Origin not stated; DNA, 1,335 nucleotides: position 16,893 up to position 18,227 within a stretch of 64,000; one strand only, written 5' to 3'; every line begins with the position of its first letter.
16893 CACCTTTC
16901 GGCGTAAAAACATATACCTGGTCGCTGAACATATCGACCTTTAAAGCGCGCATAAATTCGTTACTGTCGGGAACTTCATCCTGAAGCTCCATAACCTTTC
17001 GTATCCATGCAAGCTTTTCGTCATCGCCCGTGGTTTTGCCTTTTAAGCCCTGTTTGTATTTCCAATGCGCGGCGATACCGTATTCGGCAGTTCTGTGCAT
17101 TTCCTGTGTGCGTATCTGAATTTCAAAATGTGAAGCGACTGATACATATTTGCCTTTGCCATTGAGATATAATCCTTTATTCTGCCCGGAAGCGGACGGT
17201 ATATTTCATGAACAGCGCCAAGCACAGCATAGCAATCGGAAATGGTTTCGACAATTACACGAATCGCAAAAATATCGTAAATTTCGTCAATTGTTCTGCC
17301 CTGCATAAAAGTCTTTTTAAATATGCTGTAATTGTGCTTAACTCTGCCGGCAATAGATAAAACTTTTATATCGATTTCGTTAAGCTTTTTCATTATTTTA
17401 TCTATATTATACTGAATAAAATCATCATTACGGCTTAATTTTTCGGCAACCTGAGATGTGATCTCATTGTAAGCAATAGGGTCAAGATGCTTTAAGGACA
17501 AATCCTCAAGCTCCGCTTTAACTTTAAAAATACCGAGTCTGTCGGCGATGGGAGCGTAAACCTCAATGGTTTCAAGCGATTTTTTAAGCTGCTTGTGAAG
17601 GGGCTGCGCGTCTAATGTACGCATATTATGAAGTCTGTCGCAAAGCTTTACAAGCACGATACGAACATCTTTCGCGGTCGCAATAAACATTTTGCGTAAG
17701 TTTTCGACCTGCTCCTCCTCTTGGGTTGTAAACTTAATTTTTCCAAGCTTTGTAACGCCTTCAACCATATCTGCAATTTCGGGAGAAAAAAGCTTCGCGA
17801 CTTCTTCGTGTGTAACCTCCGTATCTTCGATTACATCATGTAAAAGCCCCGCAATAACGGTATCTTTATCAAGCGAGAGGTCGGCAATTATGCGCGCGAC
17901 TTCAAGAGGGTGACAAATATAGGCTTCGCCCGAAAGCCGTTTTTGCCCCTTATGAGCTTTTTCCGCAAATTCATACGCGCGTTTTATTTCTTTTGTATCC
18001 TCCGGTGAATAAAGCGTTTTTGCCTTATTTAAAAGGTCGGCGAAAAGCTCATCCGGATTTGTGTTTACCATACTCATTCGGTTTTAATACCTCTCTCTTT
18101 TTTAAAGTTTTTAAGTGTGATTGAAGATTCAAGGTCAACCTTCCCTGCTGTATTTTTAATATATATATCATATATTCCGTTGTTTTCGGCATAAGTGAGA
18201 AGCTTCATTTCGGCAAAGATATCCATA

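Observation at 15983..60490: Unusual density of short, sequence-removing lesions in conserved genes across the window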

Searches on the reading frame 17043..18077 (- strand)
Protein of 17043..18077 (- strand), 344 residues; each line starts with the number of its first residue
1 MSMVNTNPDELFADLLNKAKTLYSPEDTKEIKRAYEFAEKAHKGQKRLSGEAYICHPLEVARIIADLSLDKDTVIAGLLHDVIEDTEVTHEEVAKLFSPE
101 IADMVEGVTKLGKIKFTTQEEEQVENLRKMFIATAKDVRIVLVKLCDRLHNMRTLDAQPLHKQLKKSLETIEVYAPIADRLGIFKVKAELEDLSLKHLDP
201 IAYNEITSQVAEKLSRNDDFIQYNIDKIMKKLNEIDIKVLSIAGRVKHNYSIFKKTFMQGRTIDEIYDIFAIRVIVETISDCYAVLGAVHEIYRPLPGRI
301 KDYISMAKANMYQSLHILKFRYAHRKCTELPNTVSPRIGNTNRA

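Call 18: list_cluster_members(proteins=[window:17043-18077:-, window:16765-17100:-, window:15983-16684:-, window:47784-48221:-, window:49772-50596:+, window:60420-62870:+, window:18074-20098:-, window:46032-47756:-])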
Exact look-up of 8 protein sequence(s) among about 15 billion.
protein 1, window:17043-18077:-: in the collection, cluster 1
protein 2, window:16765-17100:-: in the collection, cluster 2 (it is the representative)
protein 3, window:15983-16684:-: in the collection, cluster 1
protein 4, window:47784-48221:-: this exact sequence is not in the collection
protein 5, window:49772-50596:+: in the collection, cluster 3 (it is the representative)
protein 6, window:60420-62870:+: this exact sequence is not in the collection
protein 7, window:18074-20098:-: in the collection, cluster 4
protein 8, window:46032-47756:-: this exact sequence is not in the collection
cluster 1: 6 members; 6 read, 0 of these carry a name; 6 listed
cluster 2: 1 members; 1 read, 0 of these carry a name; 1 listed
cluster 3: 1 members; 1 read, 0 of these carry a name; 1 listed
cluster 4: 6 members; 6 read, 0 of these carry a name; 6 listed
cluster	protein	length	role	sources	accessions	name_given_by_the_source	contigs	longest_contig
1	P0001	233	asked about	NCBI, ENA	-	-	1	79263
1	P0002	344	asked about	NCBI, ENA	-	-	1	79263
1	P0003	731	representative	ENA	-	-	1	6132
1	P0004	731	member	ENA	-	-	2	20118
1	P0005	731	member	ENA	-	-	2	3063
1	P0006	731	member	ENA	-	-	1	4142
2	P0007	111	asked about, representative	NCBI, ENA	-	-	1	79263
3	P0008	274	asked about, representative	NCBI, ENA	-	-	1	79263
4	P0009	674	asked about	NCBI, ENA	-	-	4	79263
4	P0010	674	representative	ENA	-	-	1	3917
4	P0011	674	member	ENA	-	-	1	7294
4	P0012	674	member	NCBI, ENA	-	-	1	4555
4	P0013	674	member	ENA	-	-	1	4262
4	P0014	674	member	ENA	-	-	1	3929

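Call 19: find_encoding_contigs(protein=P0009, flank=6000, max_places=10)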
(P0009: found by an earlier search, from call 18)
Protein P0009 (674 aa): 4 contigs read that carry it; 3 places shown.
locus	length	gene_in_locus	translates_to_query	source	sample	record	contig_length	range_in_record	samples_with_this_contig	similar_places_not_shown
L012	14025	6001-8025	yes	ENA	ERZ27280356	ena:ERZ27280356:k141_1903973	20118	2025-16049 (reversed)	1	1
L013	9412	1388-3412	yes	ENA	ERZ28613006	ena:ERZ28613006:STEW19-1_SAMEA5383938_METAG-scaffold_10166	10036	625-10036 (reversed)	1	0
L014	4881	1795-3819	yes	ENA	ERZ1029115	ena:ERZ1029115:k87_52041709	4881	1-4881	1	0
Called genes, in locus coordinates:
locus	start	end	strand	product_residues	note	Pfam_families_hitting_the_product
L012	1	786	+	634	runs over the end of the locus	PF01555:N6_N4_Mtase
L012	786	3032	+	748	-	PF04851:ResIII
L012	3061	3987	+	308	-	-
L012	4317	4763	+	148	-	PF02367:TsaE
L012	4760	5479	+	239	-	PF00814:TsaD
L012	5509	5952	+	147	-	PF02502:LacAB_rpiB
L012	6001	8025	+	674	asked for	PF01368:DHH, PF02272:DHHA1, PF17768:RecJ_OB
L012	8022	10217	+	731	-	PF13328:HD_4, PF01966:HD, PF04607:RelA_SpoT, PF02824:TGS, PF19296:RelA_AH, PF28438:RelA_RIS, PF13291:ACT_4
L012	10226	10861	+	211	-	PF00300:His_Phos_1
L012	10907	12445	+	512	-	PF05362:Lon_C, PF13541:ChlI, PF00158:Sigma54_activat (faint), PF00493:MCM (weak), PF01078:Mg_chelatase, PF07728:AAA_5, PF13335:Mg_chelatase_C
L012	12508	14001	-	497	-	PF00474:SSF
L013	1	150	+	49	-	?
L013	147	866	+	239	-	PF00814:TsaD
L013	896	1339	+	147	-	PF02502:LacAB_rpiB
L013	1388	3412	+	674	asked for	PF01368:DHH, PF02272:DHHA1, PF17768:RecJ_OB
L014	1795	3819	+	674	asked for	PF01368:DHH, PF02272:DHHA1, PF17768:RecJ_OB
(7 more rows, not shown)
